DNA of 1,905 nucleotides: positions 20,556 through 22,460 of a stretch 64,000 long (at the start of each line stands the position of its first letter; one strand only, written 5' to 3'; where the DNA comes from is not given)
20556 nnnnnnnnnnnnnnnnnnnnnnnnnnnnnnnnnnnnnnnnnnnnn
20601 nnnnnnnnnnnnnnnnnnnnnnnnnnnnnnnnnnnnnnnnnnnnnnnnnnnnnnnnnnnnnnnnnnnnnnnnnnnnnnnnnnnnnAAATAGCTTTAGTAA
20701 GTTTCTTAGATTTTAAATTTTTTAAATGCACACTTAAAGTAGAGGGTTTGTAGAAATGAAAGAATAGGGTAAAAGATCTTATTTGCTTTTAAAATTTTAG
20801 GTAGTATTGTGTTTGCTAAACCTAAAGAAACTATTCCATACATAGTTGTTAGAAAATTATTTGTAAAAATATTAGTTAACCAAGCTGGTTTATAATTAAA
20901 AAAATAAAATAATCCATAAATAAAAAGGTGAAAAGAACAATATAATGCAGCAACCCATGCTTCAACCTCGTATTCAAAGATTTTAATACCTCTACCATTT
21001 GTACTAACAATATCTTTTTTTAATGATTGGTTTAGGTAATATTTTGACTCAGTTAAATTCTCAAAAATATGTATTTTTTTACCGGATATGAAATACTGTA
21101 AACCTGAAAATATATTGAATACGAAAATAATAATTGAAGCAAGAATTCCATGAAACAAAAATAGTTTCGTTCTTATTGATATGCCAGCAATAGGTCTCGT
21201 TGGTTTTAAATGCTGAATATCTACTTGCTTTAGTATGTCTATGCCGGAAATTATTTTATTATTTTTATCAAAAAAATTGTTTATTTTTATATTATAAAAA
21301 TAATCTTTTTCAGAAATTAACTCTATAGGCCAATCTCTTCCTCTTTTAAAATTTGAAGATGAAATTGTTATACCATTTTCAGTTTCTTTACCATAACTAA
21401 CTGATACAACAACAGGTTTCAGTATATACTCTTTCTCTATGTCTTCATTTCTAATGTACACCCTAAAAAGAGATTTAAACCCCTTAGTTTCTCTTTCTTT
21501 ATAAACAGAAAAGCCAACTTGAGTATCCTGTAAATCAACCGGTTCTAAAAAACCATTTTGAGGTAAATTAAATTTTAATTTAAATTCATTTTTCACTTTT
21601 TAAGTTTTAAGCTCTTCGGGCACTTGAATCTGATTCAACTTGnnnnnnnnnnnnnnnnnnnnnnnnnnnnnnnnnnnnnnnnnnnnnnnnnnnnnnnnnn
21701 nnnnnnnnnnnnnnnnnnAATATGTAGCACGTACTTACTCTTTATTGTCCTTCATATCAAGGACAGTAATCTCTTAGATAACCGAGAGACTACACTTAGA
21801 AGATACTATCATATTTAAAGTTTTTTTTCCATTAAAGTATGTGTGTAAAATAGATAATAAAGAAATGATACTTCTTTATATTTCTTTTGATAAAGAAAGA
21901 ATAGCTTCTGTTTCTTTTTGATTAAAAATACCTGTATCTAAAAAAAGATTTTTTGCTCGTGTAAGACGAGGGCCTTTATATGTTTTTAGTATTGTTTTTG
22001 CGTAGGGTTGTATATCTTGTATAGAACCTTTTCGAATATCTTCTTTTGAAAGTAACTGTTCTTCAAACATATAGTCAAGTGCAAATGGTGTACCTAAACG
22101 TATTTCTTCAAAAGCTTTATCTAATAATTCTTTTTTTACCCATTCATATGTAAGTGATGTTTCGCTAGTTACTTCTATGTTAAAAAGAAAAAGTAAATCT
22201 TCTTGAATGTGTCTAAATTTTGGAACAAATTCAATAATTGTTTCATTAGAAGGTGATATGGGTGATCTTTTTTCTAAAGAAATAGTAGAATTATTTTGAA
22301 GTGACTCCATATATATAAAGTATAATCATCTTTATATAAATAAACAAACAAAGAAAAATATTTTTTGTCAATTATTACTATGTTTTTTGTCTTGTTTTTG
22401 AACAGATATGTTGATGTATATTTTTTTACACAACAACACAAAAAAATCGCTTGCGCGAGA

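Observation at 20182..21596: Two unknown genes co-transcribed upstream of the endonuclease: a membrane protein with a 150-aa cytoplasmic head plus a 167-aa soluble protein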

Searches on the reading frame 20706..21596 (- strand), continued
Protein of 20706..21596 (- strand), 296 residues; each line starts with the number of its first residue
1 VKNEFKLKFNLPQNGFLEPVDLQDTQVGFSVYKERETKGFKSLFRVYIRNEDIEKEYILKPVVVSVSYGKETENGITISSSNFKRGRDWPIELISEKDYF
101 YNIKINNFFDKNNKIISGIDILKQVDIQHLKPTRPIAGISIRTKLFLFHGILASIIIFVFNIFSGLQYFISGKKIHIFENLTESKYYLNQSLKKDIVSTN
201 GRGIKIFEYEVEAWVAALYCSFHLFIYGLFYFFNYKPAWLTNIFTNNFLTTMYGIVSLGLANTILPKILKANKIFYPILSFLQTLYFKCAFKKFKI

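Call 87: search_protein_families(library=pfam, proteins=[P0262, P0277, P0282, P0284, P0288, P0289, P0279, P0256, P0245, P0209], max_evalue=0.01)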
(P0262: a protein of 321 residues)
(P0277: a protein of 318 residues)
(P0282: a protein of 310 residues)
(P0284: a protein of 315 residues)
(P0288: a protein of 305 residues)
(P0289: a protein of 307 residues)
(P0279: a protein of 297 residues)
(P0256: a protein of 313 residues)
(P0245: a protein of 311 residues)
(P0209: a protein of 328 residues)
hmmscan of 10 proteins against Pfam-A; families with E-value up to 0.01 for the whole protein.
P0262 (321 aa): 0 families

P0277 (318 aa): 0 families

P0282 (310 aa): 0 families

P0284 (315 aa): 0 families

P0288 (305 aa): 0 families

P0289 (307 aa): 1 family
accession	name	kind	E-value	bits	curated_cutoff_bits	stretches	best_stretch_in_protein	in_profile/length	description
PF19447.4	DUF5985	-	0.00041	21.1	27.3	1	158-194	23-61/86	Family of unknown function (DUF5985)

P0279 (297 aa): 0 families

P0256 (313 aa): 0 families

P0245 (311 aa): 0 families

P0209 (328 aa): 0 families

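Call 88: find_encoding_contigs(protein=P0028, flank=4000, max_places=1)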
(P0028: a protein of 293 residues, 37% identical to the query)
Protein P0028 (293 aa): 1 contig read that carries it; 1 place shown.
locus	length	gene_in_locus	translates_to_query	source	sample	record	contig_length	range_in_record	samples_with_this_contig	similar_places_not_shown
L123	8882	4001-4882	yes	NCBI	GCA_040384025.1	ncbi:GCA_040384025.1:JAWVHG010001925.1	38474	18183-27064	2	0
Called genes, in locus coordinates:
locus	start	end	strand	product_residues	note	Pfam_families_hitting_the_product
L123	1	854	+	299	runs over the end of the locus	PF00753:Lactamase_B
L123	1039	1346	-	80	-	PF00830:Ribosomal_L28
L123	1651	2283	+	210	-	PF02163:Peptidase_M50 (weak)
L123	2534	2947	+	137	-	PF00164:Ribosom_S12_S23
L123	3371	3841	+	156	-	PF00177:Ribosomal_S7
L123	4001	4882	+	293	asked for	-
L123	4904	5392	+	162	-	PF00293:NUDIX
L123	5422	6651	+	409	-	-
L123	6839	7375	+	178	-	PF00293:NUDIX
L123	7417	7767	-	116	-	PF04828:GFA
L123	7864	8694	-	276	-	-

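Call 89: find_encoding_contigs(protein=P0030, flank=4000, max_places=1)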
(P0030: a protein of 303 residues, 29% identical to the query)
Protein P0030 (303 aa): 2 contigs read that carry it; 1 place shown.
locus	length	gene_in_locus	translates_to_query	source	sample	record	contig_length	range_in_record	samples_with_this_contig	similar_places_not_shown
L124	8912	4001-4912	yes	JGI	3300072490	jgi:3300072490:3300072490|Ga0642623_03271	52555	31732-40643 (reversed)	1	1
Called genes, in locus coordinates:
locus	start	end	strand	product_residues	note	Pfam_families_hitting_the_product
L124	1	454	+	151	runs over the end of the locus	-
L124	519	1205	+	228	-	PF00590:TP_methylase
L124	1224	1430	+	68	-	-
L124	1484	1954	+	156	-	PF01935:DUF87, PF10412:TrwB_AAD_bind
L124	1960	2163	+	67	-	-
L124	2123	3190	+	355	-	-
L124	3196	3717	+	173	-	-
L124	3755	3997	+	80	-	PF12587:DUF3761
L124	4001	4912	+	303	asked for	-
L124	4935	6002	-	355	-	PF01757:Acyl_transf_3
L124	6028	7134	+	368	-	PF01075:Glyco_transf_9 (faint)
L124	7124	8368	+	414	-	PF01943:Polysacc_synt, PF13440:Polysacc_synt_3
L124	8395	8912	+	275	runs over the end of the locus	PF13640:2OG-FeII_Oxy_3, PF13661:2OG-FeII_Oxy_4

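Call 90: find_encoding_contigs(protein=P0029, flank=4000, max_places=1)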
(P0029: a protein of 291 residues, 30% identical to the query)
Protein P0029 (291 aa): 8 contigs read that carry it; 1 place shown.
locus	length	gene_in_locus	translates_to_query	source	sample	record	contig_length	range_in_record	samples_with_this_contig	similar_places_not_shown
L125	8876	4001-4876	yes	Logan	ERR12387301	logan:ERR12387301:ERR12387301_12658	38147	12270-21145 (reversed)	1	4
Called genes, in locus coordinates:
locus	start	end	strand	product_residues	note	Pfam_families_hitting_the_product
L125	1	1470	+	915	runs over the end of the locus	PF02861:Clp_N, PF23569:NBD_SMAX1, PF00004:AAA, PF17871:AAA_lid_9, PF00004:AAA, PF07724:AAA_2, PF07728:AAA_5, PF10431:ClpB_D2-small, +6 more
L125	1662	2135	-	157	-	-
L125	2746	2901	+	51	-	PF00471:Ribosomal_L33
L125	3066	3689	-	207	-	PF07638:Sigma70_ECF (weak), PF04542:Sigma70_r2, PF04545:Sigma70_r4 (faint)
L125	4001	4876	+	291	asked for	-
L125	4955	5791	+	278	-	PF13563:2_5_RNA_ligase2, PF00293:NUDIX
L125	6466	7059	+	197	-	PF09335:VTT_dom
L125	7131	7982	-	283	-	PF00535:Glycos_transf_2, PF13641:Glyco_tranf_2_3 (faint), PF00535:Glycos_transf_2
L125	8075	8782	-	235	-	PF04138:GtrA_DPMS_TM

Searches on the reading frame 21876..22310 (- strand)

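Call 4: search_protein_families(library=pfam, proteins=[window:21876-22310:-], max_evalue=1)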
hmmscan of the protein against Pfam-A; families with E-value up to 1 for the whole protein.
window:21876-22310:- (144 aa): 1 family
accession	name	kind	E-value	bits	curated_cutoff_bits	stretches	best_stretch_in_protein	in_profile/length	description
PF01561.21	Hanta_Gc_N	-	0.064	12.7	25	1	10-131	173-295/338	Hantavirus glycoprotein Gc, N-terminal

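Call 5: search_protein_families(library=padloc, proteins=[window:21876-22310:-], max_evalue=1)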
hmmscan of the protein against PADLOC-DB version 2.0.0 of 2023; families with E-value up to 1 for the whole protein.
window:21876-22310:- (144 aa): 0 families

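Call 6: search_protein_families(library=ncbifam, proteins=[window:21876-22310:-], max_evalue=1)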
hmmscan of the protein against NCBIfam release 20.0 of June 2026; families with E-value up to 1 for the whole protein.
window:21876-22310:- (144 aa): 0 families

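Call 9: search_protein_families(library=phrogs, proteins=[window:21876-22310:-], max_evalue=1)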
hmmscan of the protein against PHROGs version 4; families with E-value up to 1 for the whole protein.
window:21876-22310:- (144 aa): 0 families
